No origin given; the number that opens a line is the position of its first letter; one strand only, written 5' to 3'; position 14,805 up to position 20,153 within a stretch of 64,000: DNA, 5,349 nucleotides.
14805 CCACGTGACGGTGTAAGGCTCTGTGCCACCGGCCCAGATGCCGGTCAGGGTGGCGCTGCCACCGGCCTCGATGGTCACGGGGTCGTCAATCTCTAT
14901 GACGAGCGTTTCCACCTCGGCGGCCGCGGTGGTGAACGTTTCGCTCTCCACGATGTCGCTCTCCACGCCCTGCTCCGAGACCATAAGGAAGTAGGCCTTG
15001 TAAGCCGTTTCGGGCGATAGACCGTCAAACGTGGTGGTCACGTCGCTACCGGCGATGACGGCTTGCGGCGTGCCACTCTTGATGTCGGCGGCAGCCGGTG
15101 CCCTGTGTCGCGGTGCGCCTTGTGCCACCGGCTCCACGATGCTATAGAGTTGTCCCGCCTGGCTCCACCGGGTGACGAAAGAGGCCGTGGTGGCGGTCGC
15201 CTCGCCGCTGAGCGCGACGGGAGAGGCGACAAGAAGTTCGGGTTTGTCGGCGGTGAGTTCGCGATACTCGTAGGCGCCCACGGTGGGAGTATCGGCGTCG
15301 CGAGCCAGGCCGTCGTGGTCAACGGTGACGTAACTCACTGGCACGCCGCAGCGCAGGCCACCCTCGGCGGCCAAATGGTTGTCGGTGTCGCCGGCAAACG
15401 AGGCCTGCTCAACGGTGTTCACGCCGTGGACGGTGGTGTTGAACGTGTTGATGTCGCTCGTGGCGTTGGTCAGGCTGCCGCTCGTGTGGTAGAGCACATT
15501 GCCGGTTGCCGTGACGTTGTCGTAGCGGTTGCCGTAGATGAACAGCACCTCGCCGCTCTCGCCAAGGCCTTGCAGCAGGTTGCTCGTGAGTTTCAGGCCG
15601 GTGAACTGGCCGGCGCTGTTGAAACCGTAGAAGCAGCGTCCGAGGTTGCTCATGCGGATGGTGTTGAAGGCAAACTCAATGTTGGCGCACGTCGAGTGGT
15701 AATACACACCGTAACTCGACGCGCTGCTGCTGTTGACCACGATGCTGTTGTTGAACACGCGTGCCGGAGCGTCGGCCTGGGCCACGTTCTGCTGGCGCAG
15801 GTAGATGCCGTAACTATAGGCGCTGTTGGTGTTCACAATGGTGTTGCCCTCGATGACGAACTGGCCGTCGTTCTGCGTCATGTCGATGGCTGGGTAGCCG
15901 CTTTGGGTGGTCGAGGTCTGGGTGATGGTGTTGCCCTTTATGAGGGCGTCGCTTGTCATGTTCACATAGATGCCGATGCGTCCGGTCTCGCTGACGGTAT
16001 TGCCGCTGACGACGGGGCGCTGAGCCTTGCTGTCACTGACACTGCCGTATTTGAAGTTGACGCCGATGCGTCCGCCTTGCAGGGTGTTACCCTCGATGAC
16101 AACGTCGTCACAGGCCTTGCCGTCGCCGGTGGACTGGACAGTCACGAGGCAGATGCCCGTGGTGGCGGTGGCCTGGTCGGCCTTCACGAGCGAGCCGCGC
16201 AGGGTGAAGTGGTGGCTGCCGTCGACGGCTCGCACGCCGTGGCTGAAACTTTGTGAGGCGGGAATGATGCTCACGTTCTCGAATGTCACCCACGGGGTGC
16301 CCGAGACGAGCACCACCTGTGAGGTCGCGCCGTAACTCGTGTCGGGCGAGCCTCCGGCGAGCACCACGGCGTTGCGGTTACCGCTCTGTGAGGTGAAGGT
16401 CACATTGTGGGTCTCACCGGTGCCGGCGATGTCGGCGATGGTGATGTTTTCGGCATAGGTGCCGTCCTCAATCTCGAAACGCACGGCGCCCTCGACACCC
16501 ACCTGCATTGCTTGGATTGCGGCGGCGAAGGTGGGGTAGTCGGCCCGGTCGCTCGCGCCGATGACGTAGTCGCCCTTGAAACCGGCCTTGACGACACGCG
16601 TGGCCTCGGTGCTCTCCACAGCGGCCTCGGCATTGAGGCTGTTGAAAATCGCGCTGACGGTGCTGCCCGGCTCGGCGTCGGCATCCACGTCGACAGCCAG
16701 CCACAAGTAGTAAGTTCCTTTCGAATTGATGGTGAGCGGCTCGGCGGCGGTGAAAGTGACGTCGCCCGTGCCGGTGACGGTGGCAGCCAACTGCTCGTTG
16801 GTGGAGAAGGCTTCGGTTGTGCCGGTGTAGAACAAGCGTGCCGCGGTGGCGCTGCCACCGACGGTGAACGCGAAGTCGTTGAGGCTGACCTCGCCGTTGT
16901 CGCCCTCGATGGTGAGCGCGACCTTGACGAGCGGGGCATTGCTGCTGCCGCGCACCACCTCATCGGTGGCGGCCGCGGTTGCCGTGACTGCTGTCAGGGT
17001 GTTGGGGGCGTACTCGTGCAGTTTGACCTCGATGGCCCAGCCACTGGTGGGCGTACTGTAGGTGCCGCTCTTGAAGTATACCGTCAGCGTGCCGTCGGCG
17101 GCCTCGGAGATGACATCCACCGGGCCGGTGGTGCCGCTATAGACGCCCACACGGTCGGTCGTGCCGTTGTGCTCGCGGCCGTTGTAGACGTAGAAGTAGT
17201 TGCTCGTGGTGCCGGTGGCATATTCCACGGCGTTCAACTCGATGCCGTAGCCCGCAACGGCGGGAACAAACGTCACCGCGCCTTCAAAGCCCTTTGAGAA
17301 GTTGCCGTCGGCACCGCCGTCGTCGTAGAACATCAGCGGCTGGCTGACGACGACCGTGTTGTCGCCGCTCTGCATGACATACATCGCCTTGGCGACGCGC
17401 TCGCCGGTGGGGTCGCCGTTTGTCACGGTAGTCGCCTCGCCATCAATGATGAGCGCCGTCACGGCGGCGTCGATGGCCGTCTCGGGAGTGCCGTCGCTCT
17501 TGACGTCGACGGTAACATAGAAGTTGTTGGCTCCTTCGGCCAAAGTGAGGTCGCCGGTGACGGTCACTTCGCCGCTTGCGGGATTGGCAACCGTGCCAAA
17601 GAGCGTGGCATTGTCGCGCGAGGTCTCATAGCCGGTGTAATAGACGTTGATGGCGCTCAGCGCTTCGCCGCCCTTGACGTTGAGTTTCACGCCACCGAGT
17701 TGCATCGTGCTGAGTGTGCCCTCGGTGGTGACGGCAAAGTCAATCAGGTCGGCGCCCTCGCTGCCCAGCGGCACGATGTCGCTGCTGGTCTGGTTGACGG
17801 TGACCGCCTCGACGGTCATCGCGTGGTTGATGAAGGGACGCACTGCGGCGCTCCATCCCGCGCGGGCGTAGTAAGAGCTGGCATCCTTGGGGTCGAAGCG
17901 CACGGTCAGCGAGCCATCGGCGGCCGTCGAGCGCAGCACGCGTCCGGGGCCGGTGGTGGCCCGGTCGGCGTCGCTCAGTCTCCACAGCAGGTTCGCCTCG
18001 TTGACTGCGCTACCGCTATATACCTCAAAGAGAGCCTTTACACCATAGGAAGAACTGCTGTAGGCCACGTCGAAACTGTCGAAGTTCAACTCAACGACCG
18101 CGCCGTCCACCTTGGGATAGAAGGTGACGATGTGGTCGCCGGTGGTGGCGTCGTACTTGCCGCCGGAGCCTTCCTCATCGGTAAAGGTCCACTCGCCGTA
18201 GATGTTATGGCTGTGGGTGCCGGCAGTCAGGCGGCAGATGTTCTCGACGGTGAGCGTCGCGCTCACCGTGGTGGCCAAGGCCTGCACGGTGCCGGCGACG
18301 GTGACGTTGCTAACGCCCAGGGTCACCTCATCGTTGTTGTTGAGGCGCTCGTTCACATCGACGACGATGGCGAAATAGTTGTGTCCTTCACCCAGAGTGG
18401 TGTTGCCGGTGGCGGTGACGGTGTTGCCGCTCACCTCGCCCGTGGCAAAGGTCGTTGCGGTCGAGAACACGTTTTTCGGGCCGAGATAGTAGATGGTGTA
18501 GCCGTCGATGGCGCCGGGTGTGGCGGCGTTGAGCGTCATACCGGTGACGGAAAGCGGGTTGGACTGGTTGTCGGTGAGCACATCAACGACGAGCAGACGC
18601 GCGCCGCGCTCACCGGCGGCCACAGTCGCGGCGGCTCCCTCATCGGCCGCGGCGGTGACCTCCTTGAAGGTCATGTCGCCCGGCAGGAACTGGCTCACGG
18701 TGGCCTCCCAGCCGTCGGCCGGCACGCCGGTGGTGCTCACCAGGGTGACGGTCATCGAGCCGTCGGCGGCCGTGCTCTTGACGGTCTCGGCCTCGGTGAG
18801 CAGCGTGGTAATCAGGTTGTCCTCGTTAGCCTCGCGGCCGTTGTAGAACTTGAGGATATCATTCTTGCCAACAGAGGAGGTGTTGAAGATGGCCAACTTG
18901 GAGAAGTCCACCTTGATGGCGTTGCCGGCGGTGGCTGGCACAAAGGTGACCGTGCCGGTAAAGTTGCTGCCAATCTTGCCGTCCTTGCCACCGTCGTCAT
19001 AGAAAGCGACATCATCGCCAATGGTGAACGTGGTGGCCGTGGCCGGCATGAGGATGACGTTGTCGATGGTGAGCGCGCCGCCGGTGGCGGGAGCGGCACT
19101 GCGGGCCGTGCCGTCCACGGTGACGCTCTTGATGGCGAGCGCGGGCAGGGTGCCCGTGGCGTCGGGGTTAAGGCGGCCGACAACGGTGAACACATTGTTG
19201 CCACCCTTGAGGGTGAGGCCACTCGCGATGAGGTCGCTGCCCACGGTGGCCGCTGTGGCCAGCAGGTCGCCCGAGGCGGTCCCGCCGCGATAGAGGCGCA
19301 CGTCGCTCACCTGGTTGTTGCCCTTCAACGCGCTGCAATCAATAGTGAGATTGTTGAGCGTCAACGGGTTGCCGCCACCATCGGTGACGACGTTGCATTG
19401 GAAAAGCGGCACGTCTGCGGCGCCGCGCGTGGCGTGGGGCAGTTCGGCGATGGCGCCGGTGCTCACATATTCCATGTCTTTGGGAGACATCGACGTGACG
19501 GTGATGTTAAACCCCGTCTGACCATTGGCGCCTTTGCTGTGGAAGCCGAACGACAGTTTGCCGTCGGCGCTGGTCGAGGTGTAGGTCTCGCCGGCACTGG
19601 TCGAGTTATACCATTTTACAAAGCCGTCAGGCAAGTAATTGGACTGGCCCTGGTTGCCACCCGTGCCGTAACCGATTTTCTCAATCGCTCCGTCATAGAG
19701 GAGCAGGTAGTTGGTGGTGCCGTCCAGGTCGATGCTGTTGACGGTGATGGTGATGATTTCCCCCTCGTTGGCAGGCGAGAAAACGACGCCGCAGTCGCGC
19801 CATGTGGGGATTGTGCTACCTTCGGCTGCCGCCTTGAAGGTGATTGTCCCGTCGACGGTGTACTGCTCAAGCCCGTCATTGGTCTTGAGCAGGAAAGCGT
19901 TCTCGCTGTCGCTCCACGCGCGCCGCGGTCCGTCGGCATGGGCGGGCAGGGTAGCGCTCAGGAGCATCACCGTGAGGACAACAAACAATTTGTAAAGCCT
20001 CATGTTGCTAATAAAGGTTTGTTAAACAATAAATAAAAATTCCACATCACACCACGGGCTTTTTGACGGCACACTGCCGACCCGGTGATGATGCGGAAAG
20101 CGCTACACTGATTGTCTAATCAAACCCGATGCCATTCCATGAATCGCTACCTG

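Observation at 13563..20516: Giant 2146-aa T9SS-tailed multidomain protein with a BtuH-like module under its own cobalamin riboswitch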

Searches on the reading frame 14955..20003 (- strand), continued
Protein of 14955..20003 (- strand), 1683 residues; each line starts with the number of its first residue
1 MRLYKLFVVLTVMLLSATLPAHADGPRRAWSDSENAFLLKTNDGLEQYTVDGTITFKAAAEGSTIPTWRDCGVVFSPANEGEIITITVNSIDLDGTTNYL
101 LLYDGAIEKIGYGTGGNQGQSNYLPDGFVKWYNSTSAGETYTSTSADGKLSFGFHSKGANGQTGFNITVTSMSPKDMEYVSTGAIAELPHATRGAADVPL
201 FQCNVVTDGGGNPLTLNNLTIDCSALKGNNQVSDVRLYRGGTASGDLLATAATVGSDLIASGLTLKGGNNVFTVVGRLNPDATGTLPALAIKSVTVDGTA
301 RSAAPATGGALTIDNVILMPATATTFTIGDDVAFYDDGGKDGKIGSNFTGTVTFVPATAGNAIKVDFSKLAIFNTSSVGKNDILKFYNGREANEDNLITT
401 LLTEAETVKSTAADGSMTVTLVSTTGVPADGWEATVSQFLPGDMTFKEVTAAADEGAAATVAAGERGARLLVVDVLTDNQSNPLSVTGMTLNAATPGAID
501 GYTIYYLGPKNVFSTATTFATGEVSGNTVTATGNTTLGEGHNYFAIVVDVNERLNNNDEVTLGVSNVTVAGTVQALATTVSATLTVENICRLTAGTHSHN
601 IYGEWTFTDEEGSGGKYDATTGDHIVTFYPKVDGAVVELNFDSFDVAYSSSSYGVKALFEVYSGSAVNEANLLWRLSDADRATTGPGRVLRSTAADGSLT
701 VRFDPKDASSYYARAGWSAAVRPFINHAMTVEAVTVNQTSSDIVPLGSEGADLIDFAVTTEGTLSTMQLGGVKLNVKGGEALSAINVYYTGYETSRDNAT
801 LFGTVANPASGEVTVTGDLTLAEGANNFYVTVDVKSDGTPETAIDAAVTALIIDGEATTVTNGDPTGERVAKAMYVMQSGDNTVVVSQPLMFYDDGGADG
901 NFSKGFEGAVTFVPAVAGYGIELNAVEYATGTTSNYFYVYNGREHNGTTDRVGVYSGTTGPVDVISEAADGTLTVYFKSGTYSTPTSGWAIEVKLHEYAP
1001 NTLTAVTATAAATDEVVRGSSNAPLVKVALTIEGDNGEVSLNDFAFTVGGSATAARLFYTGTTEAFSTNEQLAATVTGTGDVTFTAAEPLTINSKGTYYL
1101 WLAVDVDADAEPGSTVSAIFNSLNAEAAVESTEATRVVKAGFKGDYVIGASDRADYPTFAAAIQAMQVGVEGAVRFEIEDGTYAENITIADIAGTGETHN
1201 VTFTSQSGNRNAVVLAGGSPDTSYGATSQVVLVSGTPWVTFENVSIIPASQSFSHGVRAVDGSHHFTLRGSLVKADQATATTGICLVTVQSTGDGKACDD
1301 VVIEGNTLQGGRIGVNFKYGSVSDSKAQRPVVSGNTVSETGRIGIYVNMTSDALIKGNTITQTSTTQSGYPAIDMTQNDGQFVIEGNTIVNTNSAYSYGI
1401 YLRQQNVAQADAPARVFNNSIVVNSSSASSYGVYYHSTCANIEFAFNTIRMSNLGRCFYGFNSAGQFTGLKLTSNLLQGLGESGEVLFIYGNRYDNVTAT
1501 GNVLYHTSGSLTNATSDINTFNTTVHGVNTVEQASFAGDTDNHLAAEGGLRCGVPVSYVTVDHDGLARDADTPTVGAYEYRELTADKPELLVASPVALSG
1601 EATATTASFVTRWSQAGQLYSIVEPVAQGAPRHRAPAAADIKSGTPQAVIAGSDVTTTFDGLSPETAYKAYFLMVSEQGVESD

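Call 27: find_encoding_contigs(protein=P0081, flank=10000, max_places=1)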
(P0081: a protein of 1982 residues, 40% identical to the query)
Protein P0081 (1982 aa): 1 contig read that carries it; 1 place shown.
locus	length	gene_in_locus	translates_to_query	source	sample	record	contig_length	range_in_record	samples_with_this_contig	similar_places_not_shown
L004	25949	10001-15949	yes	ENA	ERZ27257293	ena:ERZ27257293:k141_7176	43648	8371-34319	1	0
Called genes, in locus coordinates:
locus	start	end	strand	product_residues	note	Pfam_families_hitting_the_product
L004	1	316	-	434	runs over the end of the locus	PF02321:OEP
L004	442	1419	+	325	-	PF18174:HU-CCDC81_bac_1, PF18175:HU-CCDC81_bac_2, PF05036:SPOR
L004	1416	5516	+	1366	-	PF07494:Reg_prop (faint), PF07495:Y_Y_Y, PF00512:HisKA, PF02518:HATPase_c, PF00072:Response_reg, PF12833:HTH_18, PF00165:HTH_AraC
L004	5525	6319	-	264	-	PF04909:Amidohydro_2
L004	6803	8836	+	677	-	PF07715:Plug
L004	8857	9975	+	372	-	PF16819:DUF5074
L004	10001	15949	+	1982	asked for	PF14873:BNR_assoc_N (faint), PF17957:Big_7 (faint), PF25523:Ig_RIMBP2 (faint), PF00041:fn3, PF25059:FN3_DSCAM-DSCAML_C (faint), PF00041:fn3, PF18962:Por_Secre_tail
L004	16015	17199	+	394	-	PF18962:Por_Secre_tail (weak)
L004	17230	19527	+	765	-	PF14717:DUF4465, PF00041:fn3, PF10179:NDNF (faint), PF16656:Pur_ac_phosph_N (faint), PF17957:Big_7 (weak), PF25523:Ig_RIMBP2 (faint), PF00041:fn3, PF18962:Por_Secre_tail, +9 more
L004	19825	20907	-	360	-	PF15869:TolB_like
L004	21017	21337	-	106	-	-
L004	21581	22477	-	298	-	PF07610:DUF1573, PF22544:HYDIN_VesB_CFA65-like_Ig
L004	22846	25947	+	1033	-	PF02837:Glyco_hydro_2_N, PF00703:Glyco_hydro_2, PF02836:Glyco_hydro_2_C, PF16353:LacZ_4, PF02929:Bgal_small_N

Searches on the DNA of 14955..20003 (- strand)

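Call 28: search_rna_families(sources=[L001, L002, L003, L004], threshold=gathering)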
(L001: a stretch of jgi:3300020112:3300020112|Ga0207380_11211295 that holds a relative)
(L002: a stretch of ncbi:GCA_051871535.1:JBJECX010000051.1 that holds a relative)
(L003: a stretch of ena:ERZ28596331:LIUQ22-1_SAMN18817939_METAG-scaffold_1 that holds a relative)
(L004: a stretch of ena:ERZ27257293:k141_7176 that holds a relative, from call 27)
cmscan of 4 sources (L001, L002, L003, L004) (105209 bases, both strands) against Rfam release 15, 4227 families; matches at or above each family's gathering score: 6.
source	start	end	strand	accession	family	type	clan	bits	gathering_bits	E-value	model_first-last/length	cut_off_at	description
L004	6436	6634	+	RF00174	Cobalamin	Cis-reg; riboswitch;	CL00101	110.1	31.5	1.7e-26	1-189/189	no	Cobalamin riboswitch aptamer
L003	9578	9805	+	RF00174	Cobalamin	Cis-reg; riboswitch;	CL00101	94.2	31.5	6.1e-22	1-189/189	no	Cobalamin riboswitch aptamer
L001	9619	9835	+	RF00174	Cobalamin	Cis-reg; riboswitch;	CL00101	92.3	31.5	2.2e-21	1-189/189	no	Cobalamin riboswitch aptamer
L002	9496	9724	+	RF00174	Cobalamin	Cis-reg; riboswitch;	CL00101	88.6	31.5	2.4e-20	1-189/189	no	Cobalamin riboswitch aptamer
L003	7418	7491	-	RF00005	tRNA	Gene; tRNA;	CL00001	65.3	29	1e-11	1-71/71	no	tRNA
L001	24875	24947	-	RF00005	tRNA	Gene; tRNA;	CL00001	60.3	29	2.5e-10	1-71/71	no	tRNA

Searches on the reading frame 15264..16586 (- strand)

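Call 40: search_protein_families(library=pfam, proteins=[window:15264-16586:-], max_evalue=10)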
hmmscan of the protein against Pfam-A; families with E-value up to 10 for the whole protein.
window:15264-16586:- (441 aa): 3 families
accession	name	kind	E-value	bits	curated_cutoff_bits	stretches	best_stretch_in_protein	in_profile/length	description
PF13229.12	Beta_helix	-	1.2e-11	44.9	25.9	2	127-310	11-158/158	Right handed beta helix region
PF14734.12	DUF4469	-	0.0081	16.5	22.6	1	238-288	17-64/101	Domain of unknown function (DUF4469) with IG-like fold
PF23148.1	Gp77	-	1.1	10.2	27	1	58-96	34-74/84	Podophage GP4 fiber-tail adaptor protein gp77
